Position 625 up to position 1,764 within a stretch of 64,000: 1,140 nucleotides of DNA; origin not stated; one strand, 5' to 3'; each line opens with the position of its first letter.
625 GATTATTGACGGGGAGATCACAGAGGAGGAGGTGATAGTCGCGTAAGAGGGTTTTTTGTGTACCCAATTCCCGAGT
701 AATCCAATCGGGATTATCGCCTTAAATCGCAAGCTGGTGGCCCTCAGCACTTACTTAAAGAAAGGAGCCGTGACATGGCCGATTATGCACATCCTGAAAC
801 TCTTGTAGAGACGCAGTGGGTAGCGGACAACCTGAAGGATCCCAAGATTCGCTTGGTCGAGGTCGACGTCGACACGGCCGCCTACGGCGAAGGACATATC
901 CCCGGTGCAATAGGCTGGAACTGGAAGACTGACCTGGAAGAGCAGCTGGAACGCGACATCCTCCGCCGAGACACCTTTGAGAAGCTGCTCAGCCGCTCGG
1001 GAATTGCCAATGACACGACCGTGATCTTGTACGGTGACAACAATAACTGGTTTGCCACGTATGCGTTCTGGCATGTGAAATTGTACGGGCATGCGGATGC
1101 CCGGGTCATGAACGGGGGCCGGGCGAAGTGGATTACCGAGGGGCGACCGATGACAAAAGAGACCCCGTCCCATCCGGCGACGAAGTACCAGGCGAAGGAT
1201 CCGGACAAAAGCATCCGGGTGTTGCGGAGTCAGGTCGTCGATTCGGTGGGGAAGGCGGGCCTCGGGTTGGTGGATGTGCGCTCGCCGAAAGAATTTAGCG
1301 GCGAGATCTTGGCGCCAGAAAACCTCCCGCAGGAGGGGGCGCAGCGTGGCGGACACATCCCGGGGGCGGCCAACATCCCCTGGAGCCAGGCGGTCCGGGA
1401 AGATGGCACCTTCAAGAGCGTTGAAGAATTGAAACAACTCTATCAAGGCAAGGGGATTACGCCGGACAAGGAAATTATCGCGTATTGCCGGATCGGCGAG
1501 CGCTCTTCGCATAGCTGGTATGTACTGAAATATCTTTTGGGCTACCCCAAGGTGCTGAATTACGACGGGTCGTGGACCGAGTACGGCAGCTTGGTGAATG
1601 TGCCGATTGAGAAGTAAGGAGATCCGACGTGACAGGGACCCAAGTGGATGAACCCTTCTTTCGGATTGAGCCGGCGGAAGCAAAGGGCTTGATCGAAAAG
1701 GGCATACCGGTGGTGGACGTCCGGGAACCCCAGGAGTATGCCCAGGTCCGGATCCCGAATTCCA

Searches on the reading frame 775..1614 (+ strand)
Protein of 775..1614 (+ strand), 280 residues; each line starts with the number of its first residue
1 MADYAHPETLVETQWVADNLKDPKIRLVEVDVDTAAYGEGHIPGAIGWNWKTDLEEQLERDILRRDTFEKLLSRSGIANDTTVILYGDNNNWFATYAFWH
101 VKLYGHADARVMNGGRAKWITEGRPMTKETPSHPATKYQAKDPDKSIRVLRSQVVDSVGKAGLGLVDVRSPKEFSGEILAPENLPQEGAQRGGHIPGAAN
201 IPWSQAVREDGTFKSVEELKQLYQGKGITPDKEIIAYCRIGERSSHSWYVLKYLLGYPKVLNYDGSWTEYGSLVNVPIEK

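Call 52: search_protein_families(library=pfam, proteins=[window:775-1614:+], max_evalue=1)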
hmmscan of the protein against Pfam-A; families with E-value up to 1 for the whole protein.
window:775-1614:+ (280 aa): 1 family
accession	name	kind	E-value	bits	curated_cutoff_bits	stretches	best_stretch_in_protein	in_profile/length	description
PF00581.25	Rhodanese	-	2.3e-32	111.9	22.2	2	156-270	7-99/102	Rhodanese-like domain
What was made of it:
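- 775..1617 (+): 280-aa two-domain rhodanese (CysA/SseA-type sulfurtransferase, called Rhod280 here). It is the invariant genomic neighbour of domain X. Pfam Rhodanese matches in two stretches (call 52).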

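Call 70: search_protein_families(library=ncbifam, proteins=[window:775-1614:+], max_evalue=0.001)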
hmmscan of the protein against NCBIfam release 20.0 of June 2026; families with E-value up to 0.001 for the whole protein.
window:775-1614:+ (280 aa): 3 families
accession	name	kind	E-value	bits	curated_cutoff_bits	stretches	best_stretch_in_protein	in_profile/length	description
NF008557.0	PRK11493.1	equivalog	2.1e-36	125.5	250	1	9-279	5-278/281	3-mercaptopyruvate sulfurtransferase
NF040901.1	SeO3_TeO2_ExtH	equivalog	9.3e-18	64.4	200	2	210-274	283-350/430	selenite/tellurite reduction operon rhodanese-like protein ExtH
NF006444.0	PRK08762.1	equivalog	7.9e-05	21.4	449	0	226-272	64-112/387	molybdopterin-synthase adenylyltransferase MoeB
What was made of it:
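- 775..1617 (+): The best NCBIfam hit is 3-mercaptopyruvate sulfurtransferase, below its cut-off (call 70).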
